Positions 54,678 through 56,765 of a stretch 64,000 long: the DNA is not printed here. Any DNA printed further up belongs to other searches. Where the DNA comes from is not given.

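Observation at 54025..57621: Periplasmic TPR-caspase (orthocaspase) with a secreted downstream partner; a stand-alone paralog of its TPR sensor domain lies 42 kb away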

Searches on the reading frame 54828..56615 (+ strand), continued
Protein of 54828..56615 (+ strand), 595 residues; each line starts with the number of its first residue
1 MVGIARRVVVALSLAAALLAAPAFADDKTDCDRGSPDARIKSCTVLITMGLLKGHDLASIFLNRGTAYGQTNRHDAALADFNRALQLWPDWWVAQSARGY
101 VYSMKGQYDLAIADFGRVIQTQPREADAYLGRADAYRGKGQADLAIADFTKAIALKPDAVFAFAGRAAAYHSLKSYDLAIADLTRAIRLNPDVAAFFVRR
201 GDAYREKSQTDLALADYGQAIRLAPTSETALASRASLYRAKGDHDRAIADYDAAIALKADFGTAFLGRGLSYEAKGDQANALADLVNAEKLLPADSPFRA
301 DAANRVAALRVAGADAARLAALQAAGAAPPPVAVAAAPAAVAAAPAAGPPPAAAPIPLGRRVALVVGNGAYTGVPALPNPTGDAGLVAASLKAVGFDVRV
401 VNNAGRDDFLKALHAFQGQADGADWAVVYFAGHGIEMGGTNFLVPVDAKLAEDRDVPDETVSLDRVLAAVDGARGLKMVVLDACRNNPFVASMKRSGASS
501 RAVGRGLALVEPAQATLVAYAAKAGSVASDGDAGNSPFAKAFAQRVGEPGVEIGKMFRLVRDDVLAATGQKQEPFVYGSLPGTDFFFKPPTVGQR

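Call 8: find_encoding_contigs(protein=P0015, flank=5000, max_places=2)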
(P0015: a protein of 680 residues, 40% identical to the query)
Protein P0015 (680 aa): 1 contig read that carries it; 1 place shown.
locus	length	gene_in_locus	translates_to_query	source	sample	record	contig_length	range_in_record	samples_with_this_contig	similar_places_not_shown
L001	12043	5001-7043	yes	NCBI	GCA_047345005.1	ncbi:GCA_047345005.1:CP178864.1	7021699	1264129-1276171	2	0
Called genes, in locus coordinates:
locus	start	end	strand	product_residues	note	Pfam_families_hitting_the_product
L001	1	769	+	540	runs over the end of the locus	PF00656:Peptidase_C14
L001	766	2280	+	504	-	PF00656:Peptidase_C14, PF14326:DUF4384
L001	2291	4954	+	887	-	PF14326:DUF4384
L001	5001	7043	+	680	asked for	PF00515:TPR_1, PF13414:TPR_11, PF00515:TPR_1, PF13414:TPR_11, PF00515:TPR_1, PF13414:TPR_11, PF13432:TPR_16, PF00515:TPR_1, +40 more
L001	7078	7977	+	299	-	PF00691:OmpA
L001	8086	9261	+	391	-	PF00871:Acetate_kinase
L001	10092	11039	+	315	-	PF00532:Peripla_BP_1, PF13407:Peripla_BP_4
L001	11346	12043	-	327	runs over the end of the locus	PF08240:ADH_N, PF00107:ADH_zinc_N, PF13602:ADH_zinc_N_2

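Call 9: find_encoding_contigs(protein=P0004, flank=5000, max_places=2)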
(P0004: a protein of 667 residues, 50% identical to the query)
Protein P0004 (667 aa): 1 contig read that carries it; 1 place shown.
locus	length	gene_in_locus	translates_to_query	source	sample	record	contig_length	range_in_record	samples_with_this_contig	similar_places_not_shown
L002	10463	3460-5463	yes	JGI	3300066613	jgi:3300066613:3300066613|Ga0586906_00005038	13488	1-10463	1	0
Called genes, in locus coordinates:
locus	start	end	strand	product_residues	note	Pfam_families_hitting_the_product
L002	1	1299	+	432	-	?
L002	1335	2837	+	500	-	PF12770:CHAT (faint), PF00656:Peptidase_C14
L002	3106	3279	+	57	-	-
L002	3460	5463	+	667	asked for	PF00515:TPR_1, PF13414:TPR_11, PF13432:TPR_16, PF00515:TPR_1, PF13414:TPR_11, PF13432:TPR_16, PF13414:TPR_11, PF13432:TPR_16, +42 more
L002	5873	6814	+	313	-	PF00691:OmpA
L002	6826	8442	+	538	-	PF00656:Peptidase_C14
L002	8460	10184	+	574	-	PF00656:Peptidase_C14, PF14326:DUF4384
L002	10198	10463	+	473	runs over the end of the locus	PF00079:Serpin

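Call 18: find_encoding_contigs(protein=P0001, flank=10000, max_places=2)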
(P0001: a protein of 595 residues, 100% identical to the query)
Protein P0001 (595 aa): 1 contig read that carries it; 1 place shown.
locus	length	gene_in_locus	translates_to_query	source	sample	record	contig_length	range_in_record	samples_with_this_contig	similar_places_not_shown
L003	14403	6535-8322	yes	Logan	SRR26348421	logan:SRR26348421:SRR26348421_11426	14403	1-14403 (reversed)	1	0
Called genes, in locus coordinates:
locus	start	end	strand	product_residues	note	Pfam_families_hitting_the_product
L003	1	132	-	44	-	?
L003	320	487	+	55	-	PF07835:COX4_pro_2 (faint)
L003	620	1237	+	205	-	PF01694:Rhomboid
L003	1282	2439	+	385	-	PF05426:Alginate_lyase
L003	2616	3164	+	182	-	-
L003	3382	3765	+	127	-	-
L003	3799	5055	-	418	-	-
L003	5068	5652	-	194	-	PF01794:Ferric_reduct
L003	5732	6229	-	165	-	PF00775:Dioxygenase_C (faint)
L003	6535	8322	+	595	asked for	PF25575:TPR_BSK1_C (faint), PF13371:TPR_9 (faint), PF13424:TPR_12 (faint), PF00515:TPR_1 (weak), PF13432:TPR_16 (weak), PF00515:TPR_1 (weak), PF13414:TPR_11 (weak), PF00656:Peptidase_C14, +6 more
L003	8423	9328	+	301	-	-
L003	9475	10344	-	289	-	-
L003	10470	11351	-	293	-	-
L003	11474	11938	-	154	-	-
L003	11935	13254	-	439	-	PF05731:TROVE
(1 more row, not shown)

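Call 19: find_encoding_contigs(protein=P0036, flank=6000, max_places=2)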
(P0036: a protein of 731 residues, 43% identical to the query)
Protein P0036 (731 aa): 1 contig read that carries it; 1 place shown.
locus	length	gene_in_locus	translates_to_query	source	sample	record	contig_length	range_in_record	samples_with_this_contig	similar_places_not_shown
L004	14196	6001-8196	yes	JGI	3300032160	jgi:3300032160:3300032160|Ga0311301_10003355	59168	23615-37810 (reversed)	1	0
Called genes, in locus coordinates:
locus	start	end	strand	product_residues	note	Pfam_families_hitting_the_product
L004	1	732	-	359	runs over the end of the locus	PF00005:ABC_tran, PF02463:SMC_N (faint), PF13304:AAA_21 (faint), PF08402:TOBE_2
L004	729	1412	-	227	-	PF01470:Peptidase_C15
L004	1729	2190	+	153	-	PF00111:Fer2, PF01799:Fer2_2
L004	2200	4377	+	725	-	PF20256:MoCoBD_2, PF02738:MoCoBD_1, PF20256:MoCoBD_2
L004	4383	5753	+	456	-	PF00034:Cytochrom_C (faint), PF13442:Cytochrome_CBB3 (weak)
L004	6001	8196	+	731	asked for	PF13414:TPR_11, PF13414:TPR_11, PF13432:TPR_16, PF00515:TPR_1, PF13414:TPR_11, PF00515:TPR_1, PF13414:TPR_11, PF13432:TPR_16, +28 more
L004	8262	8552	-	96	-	-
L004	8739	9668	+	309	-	PF00296:Bac_luciferase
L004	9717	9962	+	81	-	-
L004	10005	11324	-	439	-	PF10011:DUF2254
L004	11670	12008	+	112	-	-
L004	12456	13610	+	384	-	PF12704:MacB_PCD, PF02687:FtsX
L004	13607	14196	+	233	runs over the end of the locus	PF00005:ABC_tran, PF02463:SMC_N (faint), PF13304:AAA_21 (faint)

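Call 20: find_encoding_contigs(protein=P0074, flank=6000, max_places=2)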
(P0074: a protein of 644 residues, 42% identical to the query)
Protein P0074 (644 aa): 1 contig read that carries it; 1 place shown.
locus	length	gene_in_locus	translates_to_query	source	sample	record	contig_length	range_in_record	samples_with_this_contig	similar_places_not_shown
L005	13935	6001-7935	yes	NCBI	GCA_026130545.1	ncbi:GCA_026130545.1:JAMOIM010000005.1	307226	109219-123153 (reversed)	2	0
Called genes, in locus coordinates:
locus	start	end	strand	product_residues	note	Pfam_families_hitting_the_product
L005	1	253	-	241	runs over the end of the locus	PF03746:LamB_YcsF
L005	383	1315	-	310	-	PF00126:HTH_1, PF03466:LysR_substrate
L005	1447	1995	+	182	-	PF02632:BioY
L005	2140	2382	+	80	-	PF00364:Biotin_lipoyl, PF25997:BSH_YhbJ (weak)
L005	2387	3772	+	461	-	PF00289:Biotin_carb_N, PF02786:CPSase_L_D2, PF02222:ATP-grasp, PF07478:Dala_Dala_lig_C, PF02785:Biotin_carb_C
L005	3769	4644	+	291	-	PF02682:CT_C_D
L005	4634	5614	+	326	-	PF02626:CT_A_B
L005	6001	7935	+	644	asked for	PF00515:TPR_1 (weak), PF00515:TPR_1, PF13414:TPR_11, PF00515:TPR_1, PF00515:TPR_1, PF13414:TPR_11, PF12770:CHAT, PF00656:Peptidase_C14, +21 more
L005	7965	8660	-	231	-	PF04199:Cyclase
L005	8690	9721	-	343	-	PF00392:GntR, PF13545:HTH_Crp_2 (faint), PF00392:GntR (weak), PF07729:FCD (weak)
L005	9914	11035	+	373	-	PF00005:ABC_tran, PF08402:TOBE_2 (faint)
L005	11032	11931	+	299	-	PF00528:BPD_transp_1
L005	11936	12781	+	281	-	PF00528:BPD_transp_1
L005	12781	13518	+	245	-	PF00106:adh_short, PF08659:KR, PF13561:adh_short_C2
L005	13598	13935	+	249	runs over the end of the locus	PF00106:adh_short, PF08659:KR, PF13561:adh_short_C2, PF23441:SDR (weak)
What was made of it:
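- Contexts differ among homologs: multi-caspase/DUF4384/OmpA clusters in two loci and unrelated genes in two others (calls 8, 9, 19, 20).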

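Call 21: search_protein_families(library=ncbifam, proteins=[window:54828-56615:+], max_evalue=0.01)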
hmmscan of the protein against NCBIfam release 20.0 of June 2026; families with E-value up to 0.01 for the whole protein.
window:54828-56615:+ (595 aa): 19 families
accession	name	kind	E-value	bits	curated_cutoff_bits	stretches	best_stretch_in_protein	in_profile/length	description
NF040959.1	MamA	equivalog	7.3e-25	87.6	200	2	61-160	74-173/204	magnetosome protein MamA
TIGR02917.1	PEP_TPR_lipo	equivalog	8.8e-18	63.6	312.2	2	52-187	119-254/899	XrtA/PEP-CTERM system TPR-repeat protein PrsT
TIGR00990.1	3a0801s09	subfamily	2.5e-15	56.2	757.25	2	57-166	330-439/615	mitochondrial import receptor subunit TOM70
TIGR02521.1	type_IV_pilW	equivalog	1.5e-14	54.1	154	3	57-128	30-101/234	type IV pilus biogenesis/stability protein PilW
NF033758.1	gliding_GltE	equivalog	7.1e-13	48.3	225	2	65-174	229-338/411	adventurous gliding motility TPR repeat lipoprotein GltE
TIGR02552.1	LcrH_SycD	equivalog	1.2e-12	47.7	104.8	2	97-158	57-118/136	SycD/LcrH family type III secretion system chaperone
NF008391.2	PRK11189.1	equivalog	1.4e-12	47.7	250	3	50-153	57-160/297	lipoprotein NlpI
NF047832.1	caspase_w_EACC1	subfamily_domain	1.7e-12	47.3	140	1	362-523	2-169/211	caspase, EACC1-associated type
NF033762.1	social_mot_Tgl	equivalog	2.5e-12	46.7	225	1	72-220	80-230/252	social motility TPR repeat lipoprotein Tgl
NF047558.1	TPR_END_plus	domain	4e-11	42.7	32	0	165-194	4-33/56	TPR end-of-group domain-containing protein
NF007302.0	PRK09782.1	equivalog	2.2e-10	39.2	1223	3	91-159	583-645/990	phage receptor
NF033920.0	C39_PA2778_fam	equivalog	3.3e-08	33.2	150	1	67-157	165-255/255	PA2778 family cysteine peptidase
NF002725.1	PRK02603.1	equivalog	7.4e-08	32.6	143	1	197-292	38-136/173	photosystem I assembly protein Ycf3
NF053607.1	CHU_0125_OmpA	equivalog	3.3e-05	22.6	620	0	103-186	30-113/639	CHU_0125 family OmpA-like outer membrane integrity protein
NF008757.0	PRK11788.1-5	equivalog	0.00011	21.5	363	0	188-271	174-257/388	lipopolysaccharide assembly protein LapB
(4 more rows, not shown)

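Call 71: search_protein_families(library=padloc, proteins=[window:54828-56615:+], max_evalue=0.001)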
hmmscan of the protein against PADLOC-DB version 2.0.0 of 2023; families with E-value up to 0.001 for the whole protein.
window:54828-56615:+ (595 aa): 1 family
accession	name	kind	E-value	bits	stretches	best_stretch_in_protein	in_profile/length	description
PDLC02987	caspase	-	2.2e-08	31.7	1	363-515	5-139/453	-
